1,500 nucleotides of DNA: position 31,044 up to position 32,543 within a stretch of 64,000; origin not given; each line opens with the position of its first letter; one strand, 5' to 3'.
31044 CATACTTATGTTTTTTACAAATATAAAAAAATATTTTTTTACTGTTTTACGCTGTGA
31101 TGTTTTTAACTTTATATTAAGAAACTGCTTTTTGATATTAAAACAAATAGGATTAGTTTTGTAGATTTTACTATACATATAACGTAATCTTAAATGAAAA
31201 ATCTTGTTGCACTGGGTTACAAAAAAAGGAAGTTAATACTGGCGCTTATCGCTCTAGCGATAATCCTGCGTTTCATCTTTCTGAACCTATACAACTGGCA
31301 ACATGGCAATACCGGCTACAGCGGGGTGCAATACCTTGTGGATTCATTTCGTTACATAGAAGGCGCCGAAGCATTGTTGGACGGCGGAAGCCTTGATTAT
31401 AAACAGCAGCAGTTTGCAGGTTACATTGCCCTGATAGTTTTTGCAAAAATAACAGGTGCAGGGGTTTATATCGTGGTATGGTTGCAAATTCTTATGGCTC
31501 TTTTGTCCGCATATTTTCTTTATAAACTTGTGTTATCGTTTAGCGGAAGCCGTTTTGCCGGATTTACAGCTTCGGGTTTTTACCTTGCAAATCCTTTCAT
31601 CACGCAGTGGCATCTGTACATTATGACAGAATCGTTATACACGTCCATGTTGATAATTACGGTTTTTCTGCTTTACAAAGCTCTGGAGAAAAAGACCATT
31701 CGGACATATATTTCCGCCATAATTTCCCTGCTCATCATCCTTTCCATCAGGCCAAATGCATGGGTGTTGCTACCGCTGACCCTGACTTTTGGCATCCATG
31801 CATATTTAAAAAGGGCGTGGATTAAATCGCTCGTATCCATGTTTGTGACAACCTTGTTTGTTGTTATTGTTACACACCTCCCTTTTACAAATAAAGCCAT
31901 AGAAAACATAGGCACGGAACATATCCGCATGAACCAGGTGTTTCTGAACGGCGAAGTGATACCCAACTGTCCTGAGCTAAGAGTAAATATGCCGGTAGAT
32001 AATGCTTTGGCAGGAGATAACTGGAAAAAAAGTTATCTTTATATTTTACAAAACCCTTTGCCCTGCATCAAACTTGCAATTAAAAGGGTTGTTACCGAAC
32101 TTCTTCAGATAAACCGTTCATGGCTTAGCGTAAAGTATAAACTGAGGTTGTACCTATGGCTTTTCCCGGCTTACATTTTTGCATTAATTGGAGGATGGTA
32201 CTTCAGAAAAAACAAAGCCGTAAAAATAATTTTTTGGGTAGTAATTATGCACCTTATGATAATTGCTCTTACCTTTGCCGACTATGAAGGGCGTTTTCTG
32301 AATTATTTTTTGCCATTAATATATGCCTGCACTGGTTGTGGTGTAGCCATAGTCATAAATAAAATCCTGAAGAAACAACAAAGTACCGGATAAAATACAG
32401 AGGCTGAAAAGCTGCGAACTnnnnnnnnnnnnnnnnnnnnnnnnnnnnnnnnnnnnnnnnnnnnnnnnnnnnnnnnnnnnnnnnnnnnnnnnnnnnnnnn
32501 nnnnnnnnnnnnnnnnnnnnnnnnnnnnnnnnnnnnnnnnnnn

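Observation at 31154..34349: GT-C-like membrane protein plus B12-binding radical SAM enzyme as a two-gene unit of unknown function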

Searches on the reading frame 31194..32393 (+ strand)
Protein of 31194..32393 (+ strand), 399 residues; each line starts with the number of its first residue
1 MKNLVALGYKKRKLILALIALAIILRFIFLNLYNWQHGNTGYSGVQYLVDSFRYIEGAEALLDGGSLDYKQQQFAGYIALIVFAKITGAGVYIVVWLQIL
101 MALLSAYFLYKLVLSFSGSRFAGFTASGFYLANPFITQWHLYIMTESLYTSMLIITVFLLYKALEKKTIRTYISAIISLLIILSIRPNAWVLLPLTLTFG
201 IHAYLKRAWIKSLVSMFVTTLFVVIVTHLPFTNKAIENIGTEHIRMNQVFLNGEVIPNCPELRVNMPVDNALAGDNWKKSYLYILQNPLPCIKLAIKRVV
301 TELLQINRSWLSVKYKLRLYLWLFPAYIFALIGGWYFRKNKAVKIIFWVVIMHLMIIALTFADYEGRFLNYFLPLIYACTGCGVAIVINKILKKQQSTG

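Call 3: search_protein_families(library=pfam, proteins=[window:31194-32393:+], max_evalue=0.01)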
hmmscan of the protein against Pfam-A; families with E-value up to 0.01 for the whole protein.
window:31194-32393:+ (399 aa): 1 family
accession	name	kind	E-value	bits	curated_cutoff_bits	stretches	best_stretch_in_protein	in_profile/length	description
PF13231.12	PMT_2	-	2.5e-05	25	26.1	1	82-229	12-158/160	Dolichyl-phosphate-mannose-protein mannosyltransferase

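Call 4: search_protein_families(library=ncbifam, proteins=[window:31194-32393:+], max_evalue=0.01)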
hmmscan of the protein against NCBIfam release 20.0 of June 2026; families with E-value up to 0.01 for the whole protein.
window:31194-32393:+ (399 aa): 0 families

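Call 12: find_homologous_proteins(query=window:31194-32393:+, max_evalue=0.001)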
Query window:31194-32393:+ (399 aa): 18 proteins with E <= 0.001 among 8000 candidates.
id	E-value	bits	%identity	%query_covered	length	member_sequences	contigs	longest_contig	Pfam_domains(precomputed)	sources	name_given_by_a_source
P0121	2.7e-255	865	99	100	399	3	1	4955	PF13231.13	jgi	jgi:hypothetical protein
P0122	3.9e-116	407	49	96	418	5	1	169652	PF13231.13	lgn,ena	-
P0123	3.7e-114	400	49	96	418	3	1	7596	PF13231.13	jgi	jgi:4-amino-4-deoxy-L-arabinose transferase-like glycosyltransferase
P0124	2.8e-113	397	48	97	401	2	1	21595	PF13231.13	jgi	-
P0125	2.1e-112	394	48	97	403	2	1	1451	PF13231.13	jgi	-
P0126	5.6e-112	393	48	95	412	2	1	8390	PF13231.13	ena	-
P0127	1.3e-111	392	48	99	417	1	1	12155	PF13231.13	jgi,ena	-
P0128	3.5e-111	390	48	98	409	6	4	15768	PF13231.13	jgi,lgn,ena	-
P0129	1.9e-106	375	47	95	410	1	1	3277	PF13231.13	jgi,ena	-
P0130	5.6e-106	373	47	96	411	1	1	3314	PF13231.13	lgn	-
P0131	1.2e-99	352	46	97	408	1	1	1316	PF13231.13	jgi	jgi:4-amino-4-deoxy-L-arabinose transferase-like glycosyltransferase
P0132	4.4e-96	341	44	96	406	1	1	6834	PF13231.13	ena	-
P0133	8.2e-89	317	43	96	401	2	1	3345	PF13231.13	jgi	jgi:hypothetical protein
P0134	6.3e-77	278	40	97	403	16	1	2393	PF13231.13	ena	-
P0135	7.8e-70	254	49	64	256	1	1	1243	PF04932.21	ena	-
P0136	3.9e-62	229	35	95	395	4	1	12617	PF13231.13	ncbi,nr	ncbi:MAG TPA: glycosyltransferase family 39 protein [Bacteroidales bacterium]|nr:glycosyltransferase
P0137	8.2e-62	228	33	98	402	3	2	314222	-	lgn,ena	-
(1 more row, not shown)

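Call 13: find_encoding_contigs(protein=P0122, flank=8000, max_places=3)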
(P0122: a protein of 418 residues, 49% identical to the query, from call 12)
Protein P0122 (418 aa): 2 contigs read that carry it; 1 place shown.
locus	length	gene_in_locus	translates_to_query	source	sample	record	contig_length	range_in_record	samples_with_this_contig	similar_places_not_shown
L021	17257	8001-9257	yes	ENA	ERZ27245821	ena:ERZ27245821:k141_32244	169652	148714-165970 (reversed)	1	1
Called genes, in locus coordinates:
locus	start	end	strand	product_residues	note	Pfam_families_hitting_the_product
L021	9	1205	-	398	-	-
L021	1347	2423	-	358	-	PF01869:BcrAD_BadFG (faint), PF00871:Acetate_kinase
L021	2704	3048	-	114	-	-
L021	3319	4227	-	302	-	PF01515:PTA_PTB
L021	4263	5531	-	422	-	PF16217:M64_N, PF09471:Peptidase_M64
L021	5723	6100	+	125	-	-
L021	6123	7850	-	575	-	PF04371:PAD_porph, PF18962:Por_Secre_tail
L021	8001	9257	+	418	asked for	PF13231:PMT_2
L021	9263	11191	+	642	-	PF02310:B12-binding (weak), PF04055:Radical_SAM, PF13282:DUF4070 (faint)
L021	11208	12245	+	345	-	PF13593:SBF_like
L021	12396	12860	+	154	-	-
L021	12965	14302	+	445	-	PF00206:Lyase_1, PF08328:ASL_C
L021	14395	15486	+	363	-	PF04231:Endonuclease_1, PF18962:Por_Secre_tail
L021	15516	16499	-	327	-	PF28542:DUF8434, PF02470:MlaD, PF28544:Helical_needle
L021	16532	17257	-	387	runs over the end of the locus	PF01520:Amidase_3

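Call 14: find_encoding_contigs(protein=P0137, flank=8000, max_places=3)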
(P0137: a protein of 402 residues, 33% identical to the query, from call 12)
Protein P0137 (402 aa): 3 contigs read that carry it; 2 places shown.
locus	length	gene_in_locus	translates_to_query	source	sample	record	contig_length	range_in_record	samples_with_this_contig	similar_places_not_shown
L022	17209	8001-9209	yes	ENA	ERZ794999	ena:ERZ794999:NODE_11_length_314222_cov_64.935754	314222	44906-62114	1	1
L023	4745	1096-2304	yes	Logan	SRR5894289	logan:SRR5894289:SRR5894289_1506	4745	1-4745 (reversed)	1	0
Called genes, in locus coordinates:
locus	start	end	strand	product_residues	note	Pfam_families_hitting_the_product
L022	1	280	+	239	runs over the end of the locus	-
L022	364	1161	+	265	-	-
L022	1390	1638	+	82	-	-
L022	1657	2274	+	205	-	PF13280:WYL, PF25583:WCX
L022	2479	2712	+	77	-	PF13560:HTH_31, PF12844:HTH_19, PF01381:HTH_3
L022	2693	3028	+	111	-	PF13657:Couple_hipA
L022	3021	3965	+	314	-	PF07804:HipA_C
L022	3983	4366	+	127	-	-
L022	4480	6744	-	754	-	PF18962:Por_Secre_tail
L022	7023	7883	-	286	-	PF00059:Lectin_C (weak), PF18962:Por_Secre_tail (weak)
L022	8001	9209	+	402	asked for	-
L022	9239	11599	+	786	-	PF07244:POTRA (weak), PF01103:Omp85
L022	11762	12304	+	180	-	-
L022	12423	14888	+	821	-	PF18962:Por_Secre_tail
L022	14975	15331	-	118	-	-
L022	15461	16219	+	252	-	-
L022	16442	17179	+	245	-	-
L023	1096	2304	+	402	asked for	-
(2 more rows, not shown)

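Call 15: find_encoding_contigs(protein=P0136, flank=8000, max_places=3)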
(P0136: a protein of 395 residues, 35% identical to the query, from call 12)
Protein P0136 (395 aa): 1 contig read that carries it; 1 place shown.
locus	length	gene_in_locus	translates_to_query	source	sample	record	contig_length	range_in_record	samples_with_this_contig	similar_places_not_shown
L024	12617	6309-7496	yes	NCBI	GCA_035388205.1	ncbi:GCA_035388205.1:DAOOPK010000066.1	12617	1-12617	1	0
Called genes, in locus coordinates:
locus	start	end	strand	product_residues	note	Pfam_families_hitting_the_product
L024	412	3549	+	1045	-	PF02384:N6_Mtase, PF20473:MmeI_Mtase, PF07669:Eco57I, PF18135:Type_ISP_C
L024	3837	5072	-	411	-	PF00691:OmpA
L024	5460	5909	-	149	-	-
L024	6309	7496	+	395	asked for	PF13231:PMT_2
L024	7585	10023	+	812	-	PF07244:POTRA (faint), PF01103:Omp85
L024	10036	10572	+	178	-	-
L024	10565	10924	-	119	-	PF05005:Ocnus (weak)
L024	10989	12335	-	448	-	PF05697:Trigger_N, PF28537:FKBP-like_TF, PF05698:Trigger_C (weak), PF28539:TF_C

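Call 46: find_encoding_contigs(protein=window:31194-32393:+, flank=8000, max_places=4)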
Protein window:31194-32393:+ (399 aa): 20 contigs read that carry it; 4 places shown.
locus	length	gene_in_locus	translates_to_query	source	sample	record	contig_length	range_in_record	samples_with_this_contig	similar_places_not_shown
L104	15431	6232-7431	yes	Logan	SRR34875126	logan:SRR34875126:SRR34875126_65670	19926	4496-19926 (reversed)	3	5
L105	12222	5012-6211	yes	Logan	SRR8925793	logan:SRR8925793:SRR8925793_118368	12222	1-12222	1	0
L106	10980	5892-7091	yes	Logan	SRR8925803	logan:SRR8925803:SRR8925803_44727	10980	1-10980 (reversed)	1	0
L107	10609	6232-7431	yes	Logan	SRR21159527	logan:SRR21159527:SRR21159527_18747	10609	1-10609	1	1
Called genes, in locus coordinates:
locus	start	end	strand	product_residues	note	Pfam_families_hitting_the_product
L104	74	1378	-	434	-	PF00275:EPSP_synthase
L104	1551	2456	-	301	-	PF01515:PTA_PTB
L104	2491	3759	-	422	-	PF16217:M64_N, PF09471:Peptidase_M64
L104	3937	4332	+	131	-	-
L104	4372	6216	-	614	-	PF04371:PAD_porph, PF18962:Por_Secre_tail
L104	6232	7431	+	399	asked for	PF13231:PMT_2 (weak)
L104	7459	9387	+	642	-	PF02310:B12-binding (weak), PF04055:Radical_SAM, PF13282:DUF4070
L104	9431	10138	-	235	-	PF07661:MORN_2 (faint)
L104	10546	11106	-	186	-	PF19841:GldN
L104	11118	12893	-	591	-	PF00501:AMP-binding, PF23562:AMP-binding_C_3 (weak)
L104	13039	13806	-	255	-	PF00106:adh_short, PF08659:KR, PF13561:adh_short_C2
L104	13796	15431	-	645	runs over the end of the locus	PF07715:Plug, PF00593:TonB_dep_Rec_b-barrel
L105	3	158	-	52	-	?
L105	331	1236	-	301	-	PF01515:PTA_PTB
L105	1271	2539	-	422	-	PF16217:M64_N, PF09471:Peptidase_M64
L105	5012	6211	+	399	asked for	PF13231:PMT_2 (weak)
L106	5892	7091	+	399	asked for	PF13231:PMT_2 (weak)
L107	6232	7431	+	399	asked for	PF13231:PMT_2 (weak)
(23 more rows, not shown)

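Call 50: predict_structure(alignment_id=A2)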
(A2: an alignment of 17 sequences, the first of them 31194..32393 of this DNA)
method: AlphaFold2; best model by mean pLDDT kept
length: 399 residues; sequences in the alignment: 17
mean_pLDDT: 87.0   pTM: 0.87
mean pLDDT of the five models: 87.0, 86.8, 86.1, 85.9, 85.5
residues with pLDDT >= 90: 179; 70-90: 197; 50-70: 23; < 50: 0
segments of 3 or more residues with pLDDT < 50: none
pLDDT, mean of each block of 10 residues (from residue 1): 73 89 95 84 81 90 88 88 87 89 96 95 96 89 82 95 92 93 85 88 87 91 87 76 76 83 88 82 91 91 75 87 93 96 94 85 60 93 94 76
secondary structure, 60 per line:
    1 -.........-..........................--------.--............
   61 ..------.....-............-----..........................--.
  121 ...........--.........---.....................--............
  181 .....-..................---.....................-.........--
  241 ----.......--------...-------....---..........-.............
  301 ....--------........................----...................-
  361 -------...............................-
elements in order: H2-10 H12-37 H49-62 H69-73 H75-86 H92-117 H120-131 H134-141 H146-166 H169-185 H187-204 H208-228 H230-237 H246-251 H270-273 H277-286 H288-304 H313-336 H341-359 H368-398

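Call 54: fold_search(model_id=the predicted structure, library=pdb)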
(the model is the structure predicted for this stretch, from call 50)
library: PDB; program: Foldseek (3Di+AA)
matches with E <= 10: 211; with E <= 0.001: 2
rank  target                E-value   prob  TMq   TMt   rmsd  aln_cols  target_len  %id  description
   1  6ftg_5                7.1e-04  1.00  0.53  0.36  13.1       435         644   14  Subtomogram average of OST-containing ribosome-translocon complexes from canine rough microsomal membranes (released 2018-03-21)
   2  8b6l_I                8.3e-04  1.00  0.52  0.33  13.2       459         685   14  Subtomogram average of the human Sec61-TRAP-OSTA-translocon (released 2022-12-07)
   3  9n9j_I                3.1e-03  1.00  0.52  0.32  13.5       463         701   14  Structure of a GRP94 folding intermediate engaged with a CCDC134- and FKBP11-bound secretory translocon (released 2025-11-19)
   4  8pn9_A                8.4e-03  1.00  0.51  0.34  11.8       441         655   13  Structure of human oligosaccharyltransferase OST-A complex bound to NGI-1 (released 2024-05-08)
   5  6s7o_A                1.1e-02  1.00  0.53  0.35  11.6       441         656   13  Cryo-EM structure of human oligosaccharyltransferase complex OST-A (released 2019-12-18)
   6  7oci_F                1.3e-02  1.00  0.50  0.34  12.0       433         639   12  Cryo-EM structure of yeast Ost6p containing oligosaccharyltransferase complex (released 2022-02-16)
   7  6s7t_A                1.6e-02  1.00  0.51  0.32  13.4       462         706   13  Cryo-EM structure of human oligosaccharyltransferase complex OST-B (released 2019-12-18)
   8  7wld_U                3.4e-02  1.00  0.40  0.39  13.1       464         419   14  Cryo-EM structure of the human glycosylphosphatidylinositol transamidase complex at 2.53 Angstrom resolution (released 2022-04-27)
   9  6x0o                  1.1e-01  0.96  0.38  0.17  17.0       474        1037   14  Single-Particle Cryo-EM Structure of Arabinosyltransferase EmbB from Mycobacterium smegmatis (released 2020-06-10)
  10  8imx_U                1.7e-01  0.96  0.39  0.38  13.1       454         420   15  Cryo-EM structure of GPI-T with a chimeric GPI-anchored protein (released 2023-08-16)
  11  5f15                  2.5e-01  0.77  0.33  0.26  16.7       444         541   11  Crystal Structure of ArnT from Cupriavidus metallidurans bound to Undecaprenyl phosphate (released 2016-02-17)
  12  7bvc_B                2.7e-01  0.97  0.38  0.17   9.3       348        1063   15  Cryo-EM structure of Mycobacterium smegmatis arabinosyltransferase EmbA-EmbB-AcpM2 in complex with ethambutol (released 2020-04-29)
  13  8wx2_A                3.2e-01  0.08  0.11  0.10  24.4       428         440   15  Cryo-EM structure of human SLC15A3 (dimer) (released 2023-12-06)
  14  7bvh_A                3.5e-01  0.99  0.50  0.22   8.5       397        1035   12  Crystal structure of arabinosyltransferase EmbC2-AcpM2 complex from Mycobacterium smegmatis complexed with di-arabinos (released 2020-04-29)
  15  7bvf_A                3.5e-01  0.97  0.46  0.20   8.7       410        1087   14  Cryo-EM structure of Mycobacterium tuberculosis arabinosyltransferase EmbA-EmbB-AcpM2 in complex with ethambutol (released 2020-04-29)
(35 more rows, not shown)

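Call 55: search_protein_families(library=ncbifam, proteins=[L022:9239-11599:+, L022:11762-12304:+, L024:7585-10023:+, L024:10036-10572:+, L022:8001-9209:+], max_evalue=0.001)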
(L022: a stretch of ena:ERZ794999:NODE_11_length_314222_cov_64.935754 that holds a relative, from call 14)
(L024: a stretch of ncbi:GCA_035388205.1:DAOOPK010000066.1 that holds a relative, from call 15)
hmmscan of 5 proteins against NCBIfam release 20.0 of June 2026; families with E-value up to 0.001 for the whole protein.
L022:9239-11599:+ (786 aa): 4 families
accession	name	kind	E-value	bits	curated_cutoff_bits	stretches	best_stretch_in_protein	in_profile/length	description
NF052279.1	lipo_TamL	exception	5.3e-218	726.1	400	1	25-786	2-747/747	translocation and assembly module lipoprotein TamL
TIGR03303.1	OM_YaeT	equivalog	1.1e-26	93.4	297.15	2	310-755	339-724/741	outer membrane protein assembly factor BamA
NF047950.2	ATportTamA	equivalog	1.4e-12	47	625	1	600-754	416-552/569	autotransporter assembly complex protein TamA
NF008287.0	PRK11067.1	subfamily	8e-05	21.2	1181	1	598-667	603-672/802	outer membrane protein assembly factor BamA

L022:11762-12304:+ (180 aa): 0 families

L024:7585-10023:+ (812 aa): 4 families
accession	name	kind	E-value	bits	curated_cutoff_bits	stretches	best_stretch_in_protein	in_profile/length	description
NF052279.1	lipo_TamL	exception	3.4e-216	720.1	400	1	20-812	2-747/747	translocation and assembly module lipoprotein TamL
TIGR03303.1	OM_YaeT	equivalog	3e-21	75.5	297.15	2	617-781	562-724/741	outer membrane protein assembly factor BamA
NF047950.2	ATportTamA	equivalog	9.3e-10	37.7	625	1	624-781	416-553/569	autotransporter assembly complex protein TamA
NF008287.0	PRK11067.1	subfamily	0.00025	19.6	1181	1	624-691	605-672/802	outer membrane protein assembly factor BamA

L024:10036-10572:+ (178 aa): 0 families

L022:8001-9209:+ (402 aa): 0 families
